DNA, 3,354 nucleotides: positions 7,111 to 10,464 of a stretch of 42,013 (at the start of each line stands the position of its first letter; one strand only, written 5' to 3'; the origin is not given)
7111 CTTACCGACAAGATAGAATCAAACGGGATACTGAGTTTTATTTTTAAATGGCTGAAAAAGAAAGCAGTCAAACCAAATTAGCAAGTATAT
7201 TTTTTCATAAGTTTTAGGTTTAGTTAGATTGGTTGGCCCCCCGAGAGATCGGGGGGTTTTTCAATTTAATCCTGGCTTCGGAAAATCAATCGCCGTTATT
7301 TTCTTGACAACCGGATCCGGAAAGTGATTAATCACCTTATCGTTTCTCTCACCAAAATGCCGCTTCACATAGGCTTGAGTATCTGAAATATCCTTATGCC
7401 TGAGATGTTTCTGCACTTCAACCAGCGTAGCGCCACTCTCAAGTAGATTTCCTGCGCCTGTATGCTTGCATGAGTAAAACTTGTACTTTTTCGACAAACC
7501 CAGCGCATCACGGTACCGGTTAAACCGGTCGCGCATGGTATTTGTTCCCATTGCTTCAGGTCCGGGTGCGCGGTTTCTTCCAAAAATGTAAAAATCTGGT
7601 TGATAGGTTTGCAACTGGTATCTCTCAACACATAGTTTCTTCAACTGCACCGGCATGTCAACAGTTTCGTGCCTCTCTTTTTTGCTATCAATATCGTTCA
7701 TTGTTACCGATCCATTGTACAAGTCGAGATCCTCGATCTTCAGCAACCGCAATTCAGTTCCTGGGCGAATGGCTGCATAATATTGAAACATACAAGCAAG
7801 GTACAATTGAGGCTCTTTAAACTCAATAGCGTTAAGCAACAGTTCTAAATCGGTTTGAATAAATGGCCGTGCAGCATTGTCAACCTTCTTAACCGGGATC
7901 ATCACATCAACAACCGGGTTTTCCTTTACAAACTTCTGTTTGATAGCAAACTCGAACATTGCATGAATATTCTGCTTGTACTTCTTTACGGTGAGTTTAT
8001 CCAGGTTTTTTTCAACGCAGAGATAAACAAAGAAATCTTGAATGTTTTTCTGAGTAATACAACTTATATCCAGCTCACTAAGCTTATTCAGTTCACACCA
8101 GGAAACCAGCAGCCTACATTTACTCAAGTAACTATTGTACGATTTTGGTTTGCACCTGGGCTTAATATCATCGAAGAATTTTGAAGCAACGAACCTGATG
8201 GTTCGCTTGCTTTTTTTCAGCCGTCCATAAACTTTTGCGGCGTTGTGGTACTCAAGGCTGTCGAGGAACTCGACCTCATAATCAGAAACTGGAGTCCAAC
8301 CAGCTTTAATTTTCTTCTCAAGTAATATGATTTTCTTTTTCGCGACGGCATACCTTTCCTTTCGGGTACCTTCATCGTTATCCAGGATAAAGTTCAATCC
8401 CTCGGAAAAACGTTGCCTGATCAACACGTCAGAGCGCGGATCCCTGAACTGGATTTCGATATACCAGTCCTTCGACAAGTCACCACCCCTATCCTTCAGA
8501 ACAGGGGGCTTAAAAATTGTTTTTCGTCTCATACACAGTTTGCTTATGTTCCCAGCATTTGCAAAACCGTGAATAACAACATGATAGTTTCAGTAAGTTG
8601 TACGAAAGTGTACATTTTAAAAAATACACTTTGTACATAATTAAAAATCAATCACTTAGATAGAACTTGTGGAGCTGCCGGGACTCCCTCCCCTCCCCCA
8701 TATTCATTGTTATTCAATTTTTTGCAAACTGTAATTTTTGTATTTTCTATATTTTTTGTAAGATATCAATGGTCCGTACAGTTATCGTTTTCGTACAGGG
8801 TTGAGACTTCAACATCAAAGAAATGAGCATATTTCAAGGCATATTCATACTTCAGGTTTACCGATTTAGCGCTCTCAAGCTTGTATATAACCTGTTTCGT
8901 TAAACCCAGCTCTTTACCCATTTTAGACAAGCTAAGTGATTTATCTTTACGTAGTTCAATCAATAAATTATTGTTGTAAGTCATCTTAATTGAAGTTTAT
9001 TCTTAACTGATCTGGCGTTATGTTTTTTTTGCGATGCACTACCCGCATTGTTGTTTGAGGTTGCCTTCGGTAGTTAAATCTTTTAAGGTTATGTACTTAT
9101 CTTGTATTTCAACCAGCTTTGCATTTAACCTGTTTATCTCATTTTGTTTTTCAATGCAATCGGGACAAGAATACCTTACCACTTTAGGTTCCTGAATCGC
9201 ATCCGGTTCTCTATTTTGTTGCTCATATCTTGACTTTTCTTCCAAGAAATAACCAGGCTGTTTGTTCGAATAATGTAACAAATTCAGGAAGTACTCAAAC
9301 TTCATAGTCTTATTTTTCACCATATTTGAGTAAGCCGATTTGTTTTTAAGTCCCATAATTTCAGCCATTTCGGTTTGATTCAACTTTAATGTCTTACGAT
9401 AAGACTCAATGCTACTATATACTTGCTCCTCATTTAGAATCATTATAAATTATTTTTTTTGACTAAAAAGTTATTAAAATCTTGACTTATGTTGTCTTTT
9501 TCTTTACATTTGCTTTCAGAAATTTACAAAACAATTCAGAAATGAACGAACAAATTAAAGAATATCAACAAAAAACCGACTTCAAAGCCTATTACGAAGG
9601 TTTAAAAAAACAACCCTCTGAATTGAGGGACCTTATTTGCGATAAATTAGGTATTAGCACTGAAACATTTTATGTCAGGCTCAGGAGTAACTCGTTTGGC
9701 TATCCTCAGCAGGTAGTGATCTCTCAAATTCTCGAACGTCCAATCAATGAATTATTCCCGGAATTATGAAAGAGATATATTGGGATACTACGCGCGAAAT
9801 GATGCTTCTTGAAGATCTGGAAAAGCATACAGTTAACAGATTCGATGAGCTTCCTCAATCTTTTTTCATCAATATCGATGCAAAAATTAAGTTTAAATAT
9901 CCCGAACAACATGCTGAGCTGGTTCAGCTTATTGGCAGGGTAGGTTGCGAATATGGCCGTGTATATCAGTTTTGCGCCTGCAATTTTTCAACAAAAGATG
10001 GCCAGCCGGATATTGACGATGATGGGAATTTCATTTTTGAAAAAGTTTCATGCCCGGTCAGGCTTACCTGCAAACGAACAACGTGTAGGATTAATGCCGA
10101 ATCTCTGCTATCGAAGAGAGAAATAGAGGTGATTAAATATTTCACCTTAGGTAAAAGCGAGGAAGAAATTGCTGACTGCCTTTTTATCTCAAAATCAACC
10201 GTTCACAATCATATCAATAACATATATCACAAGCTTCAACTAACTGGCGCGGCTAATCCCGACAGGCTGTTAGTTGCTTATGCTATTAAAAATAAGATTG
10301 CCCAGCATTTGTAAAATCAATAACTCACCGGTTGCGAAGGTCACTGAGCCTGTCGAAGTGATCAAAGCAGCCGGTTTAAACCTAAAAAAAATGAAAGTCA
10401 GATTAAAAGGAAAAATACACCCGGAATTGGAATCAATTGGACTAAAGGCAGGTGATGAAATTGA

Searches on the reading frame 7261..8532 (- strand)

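Call 32: search_protein_families(library=pfam, max_evalue=0.001, proteins=[window:7261-8532:-])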
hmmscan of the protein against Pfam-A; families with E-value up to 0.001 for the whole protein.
window:7261-8532:- (423 aa): 3 families
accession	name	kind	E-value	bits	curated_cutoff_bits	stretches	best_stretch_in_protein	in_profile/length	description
PF00589.27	Phage_integrase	-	8.1e-15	55.4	27.1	1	228-391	7-168/172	Phage integrase family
PF13102.12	Phage_int_SAM_5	-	1.4e-07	32.2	22.3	1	118-206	8-92/98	Phage integrase SAM-like domain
PF13495.12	Phage_int_SAM_4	-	0.00012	22.8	27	1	126-198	13-80/85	Phage integrase, N-terminal SAM-like domain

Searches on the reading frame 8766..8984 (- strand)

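Call 81: search_protein_families(library=pfam, max_evalue=0.05, proteins=[window:8766-8984:-])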
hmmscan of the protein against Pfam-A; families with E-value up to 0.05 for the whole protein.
window:8766-8984:- (72 aa): 6 families
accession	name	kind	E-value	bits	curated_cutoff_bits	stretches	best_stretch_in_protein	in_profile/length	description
PF01381.28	HTH_3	-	2.4e-07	31.1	23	1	9-61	2-53/55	Helix-turn-helix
PF12844.13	HTH_19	-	2.7e-06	27.6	30.2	1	7-64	3-59/64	Helix-turn-helix domain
PF13443.12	HTH_26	-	0.001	19.7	22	1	8-65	2-59/63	Cro/C1-type HTH DNA-binding domain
PF13560.12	HTH_31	-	0.012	16.4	27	1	9-58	7-56/64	Helix-turn-helix domain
PF08279.18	HTH_11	-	0.018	15.3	25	1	6-35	4-34/55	HTH domain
PF13413.12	HTH_25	-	0.024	14.9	24.6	1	8-45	2-39/62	Helix-turn-helix domain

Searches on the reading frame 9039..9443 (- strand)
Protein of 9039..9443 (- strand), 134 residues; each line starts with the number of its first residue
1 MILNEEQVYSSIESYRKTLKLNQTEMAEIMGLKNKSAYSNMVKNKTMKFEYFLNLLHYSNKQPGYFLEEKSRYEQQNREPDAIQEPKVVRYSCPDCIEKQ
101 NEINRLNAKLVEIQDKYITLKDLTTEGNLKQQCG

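Call 32: search_protein_families(library=pfam, max_evalue=0.001, proteins=[window:9039-9443:-])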
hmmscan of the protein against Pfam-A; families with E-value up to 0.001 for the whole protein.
window:9039-9443:- (134 aa): 0 families

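Call 81: search_protein_families(library=pfam, max_evalue=0.05, proteins=[window:9039-9443:-])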
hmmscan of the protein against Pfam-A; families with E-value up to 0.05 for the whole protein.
window:9039-9443:- (134 aa): 3 families
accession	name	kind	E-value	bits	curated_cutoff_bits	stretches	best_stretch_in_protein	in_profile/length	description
PF15731.11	MqsA_antitoxin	-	0.0036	17.9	30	1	10-64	72-125/131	Antitoxin component of bacterial toxin-antitoxin system, MqsA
PF01381.28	HTH_3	-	0.004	17.6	23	1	12-46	1-34/55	Helix-turn-helix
PF12844.13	HTH_19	-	0.017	15.4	30.2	1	12-61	4-53/64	Helix-turn-helix domain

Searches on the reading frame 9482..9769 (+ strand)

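Call 81: search_protein_families(library=pfam, max_evalue=0.05, proteins=[window:9482-9769:+])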
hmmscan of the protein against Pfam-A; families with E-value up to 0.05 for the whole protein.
window:9482-9769:+ (95 aa): 2 families
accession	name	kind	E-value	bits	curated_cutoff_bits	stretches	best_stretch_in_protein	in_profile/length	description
PF07022.19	Phage_CI_repr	-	0.03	15.1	22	1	51-91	17-57/65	Bacteriophage CI repressor helix-turn-helix domain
PF21773.2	ODAD1_CC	-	0.031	13.8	27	1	14-67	21-75/287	ODAD1 central coiled coil region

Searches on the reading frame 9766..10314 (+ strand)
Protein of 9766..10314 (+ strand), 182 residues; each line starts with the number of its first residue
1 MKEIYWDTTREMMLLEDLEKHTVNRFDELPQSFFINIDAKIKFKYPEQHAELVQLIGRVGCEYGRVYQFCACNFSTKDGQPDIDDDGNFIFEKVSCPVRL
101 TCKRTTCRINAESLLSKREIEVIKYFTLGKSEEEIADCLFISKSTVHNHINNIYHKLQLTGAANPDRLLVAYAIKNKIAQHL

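Call 81: search_protein_families(library=pfam, max_evalue=0.05, proteins=[window:9766-10314:+])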
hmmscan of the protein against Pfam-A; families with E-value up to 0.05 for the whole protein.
window:9766-10314:+ (182 aa): 7 families
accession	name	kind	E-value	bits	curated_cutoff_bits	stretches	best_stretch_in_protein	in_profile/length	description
PF00196.25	GerE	-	4.9e-15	55.3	23.5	1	114-161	2-49/57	Bacterial regulatory proteins, luxR family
PF13384.12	HTH_23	-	0.0034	17.6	24.6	1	118-151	6-39/50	Homeodomain-like domain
PF04297.20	UPF0122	-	0.012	16.3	22.7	1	112-156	15-60/101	Putative helix-turn-helix protein, YlxM / p13 like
PF08281.18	Sigma70_r4_2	-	0.017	15.2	25.7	1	120-151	17-48/54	Sigma-70, region 4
PF04967.18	HTH_10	-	0.02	15.2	23.1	1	133-157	27-51/53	HTH DNA binding domain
PF13556.12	HTH_30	-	0.038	14.2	27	0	125-174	8-57/59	PucR C-terminal helix-turn-helix domain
PF14493.12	HTH_40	-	0.049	14.4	27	0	123-156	6-39/89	Helix-turn-helix domain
